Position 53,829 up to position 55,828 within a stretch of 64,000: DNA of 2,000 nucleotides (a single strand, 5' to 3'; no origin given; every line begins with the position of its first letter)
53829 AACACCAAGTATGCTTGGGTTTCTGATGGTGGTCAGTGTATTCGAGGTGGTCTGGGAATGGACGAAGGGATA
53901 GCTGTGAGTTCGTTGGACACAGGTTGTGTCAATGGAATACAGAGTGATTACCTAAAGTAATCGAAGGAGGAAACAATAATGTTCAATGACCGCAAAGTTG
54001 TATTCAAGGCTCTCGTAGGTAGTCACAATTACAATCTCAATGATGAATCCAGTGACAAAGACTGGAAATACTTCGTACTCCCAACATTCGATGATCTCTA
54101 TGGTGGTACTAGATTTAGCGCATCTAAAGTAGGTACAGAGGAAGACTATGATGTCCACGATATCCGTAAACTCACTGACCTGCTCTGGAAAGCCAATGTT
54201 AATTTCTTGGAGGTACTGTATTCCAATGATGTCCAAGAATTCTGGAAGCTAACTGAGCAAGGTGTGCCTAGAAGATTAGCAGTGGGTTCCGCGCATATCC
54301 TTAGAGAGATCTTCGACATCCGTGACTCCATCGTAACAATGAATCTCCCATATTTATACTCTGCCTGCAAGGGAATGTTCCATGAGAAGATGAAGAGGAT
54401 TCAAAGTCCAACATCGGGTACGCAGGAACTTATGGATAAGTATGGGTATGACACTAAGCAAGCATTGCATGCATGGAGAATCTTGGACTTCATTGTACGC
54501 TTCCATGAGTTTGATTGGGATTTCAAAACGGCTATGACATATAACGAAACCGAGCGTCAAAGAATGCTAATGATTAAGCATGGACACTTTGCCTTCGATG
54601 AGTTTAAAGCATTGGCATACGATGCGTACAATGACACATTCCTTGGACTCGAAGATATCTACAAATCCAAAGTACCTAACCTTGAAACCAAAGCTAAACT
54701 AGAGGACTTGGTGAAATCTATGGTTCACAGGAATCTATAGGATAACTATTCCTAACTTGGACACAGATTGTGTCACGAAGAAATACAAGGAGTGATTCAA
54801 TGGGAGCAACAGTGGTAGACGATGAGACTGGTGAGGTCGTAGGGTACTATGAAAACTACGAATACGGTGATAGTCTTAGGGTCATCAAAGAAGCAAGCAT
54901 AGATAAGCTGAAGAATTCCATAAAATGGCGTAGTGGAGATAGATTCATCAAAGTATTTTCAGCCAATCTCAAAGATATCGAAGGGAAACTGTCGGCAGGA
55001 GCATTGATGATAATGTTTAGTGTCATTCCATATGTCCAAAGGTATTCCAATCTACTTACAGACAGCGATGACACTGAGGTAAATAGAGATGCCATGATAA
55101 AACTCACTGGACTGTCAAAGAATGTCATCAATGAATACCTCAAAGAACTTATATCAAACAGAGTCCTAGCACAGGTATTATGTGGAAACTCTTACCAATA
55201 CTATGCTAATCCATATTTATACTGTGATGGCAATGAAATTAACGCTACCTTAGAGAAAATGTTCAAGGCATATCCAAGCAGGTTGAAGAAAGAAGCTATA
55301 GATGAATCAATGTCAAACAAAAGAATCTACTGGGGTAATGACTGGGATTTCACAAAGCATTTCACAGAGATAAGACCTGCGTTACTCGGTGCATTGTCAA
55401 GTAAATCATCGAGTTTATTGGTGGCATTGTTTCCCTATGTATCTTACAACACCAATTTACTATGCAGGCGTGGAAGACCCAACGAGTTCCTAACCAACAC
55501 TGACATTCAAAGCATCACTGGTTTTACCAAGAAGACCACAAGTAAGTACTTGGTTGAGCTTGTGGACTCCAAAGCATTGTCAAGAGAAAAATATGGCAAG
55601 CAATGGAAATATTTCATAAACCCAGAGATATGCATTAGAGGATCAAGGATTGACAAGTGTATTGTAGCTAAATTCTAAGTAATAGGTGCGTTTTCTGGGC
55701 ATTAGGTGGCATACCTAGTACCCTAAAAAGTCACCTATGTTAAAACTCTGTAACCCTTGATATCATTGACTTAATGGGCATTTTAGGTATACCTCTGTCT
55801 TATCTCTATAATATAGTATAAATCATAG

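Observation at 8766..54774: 25 copies of a polar ~36-bp motif punctuate the early/middle genome at gene junctions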

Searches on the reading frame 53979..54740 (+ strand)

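Call 10: search_protein_families(library=pfam, proteins=[window:53979-54740:+])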
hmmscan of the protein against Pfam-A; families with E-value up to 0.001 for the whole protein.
window:53979-54740:+ (253 aa): 1 family
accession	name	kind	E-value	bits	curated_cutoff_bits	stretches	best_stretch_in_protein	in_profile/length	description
PF10127.15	RlaP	-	3.2e-05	24.2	23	1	5-85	18-101/249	RNA repair pathway DNA polymerase beta family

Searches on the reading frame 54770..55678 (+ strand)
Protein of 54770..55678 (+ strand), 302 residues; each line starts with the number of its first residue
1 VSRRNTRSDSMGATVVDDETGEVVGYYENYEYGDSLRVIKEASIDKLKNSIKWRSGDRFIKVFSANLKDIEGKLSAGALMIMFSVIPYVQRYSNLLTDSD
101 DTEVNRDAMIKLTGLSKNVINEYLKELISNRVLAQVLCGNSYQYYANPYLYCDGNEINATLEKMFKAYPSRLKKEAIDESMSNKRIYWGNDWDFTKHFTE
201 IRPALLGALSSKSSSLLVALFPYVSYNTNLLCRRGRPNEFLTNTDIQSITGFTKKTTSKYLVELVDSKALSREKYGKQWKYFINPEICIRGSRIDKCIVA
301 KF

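Call 10: search_protein_families(library=pfam, proteins=[window:54770-55678:+])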
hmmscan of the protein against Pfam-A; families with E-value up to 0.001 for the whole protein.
window:54770-55678:+ (302 aa): 1 family
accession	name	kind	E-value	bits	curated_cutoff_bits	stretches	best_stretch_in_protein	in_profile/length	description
PF21248.3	SoFic-like_C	-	5e-05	23.9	27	0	253-286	43-75/76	Protein adenylyltransferase SoFic-like, C-terminal domain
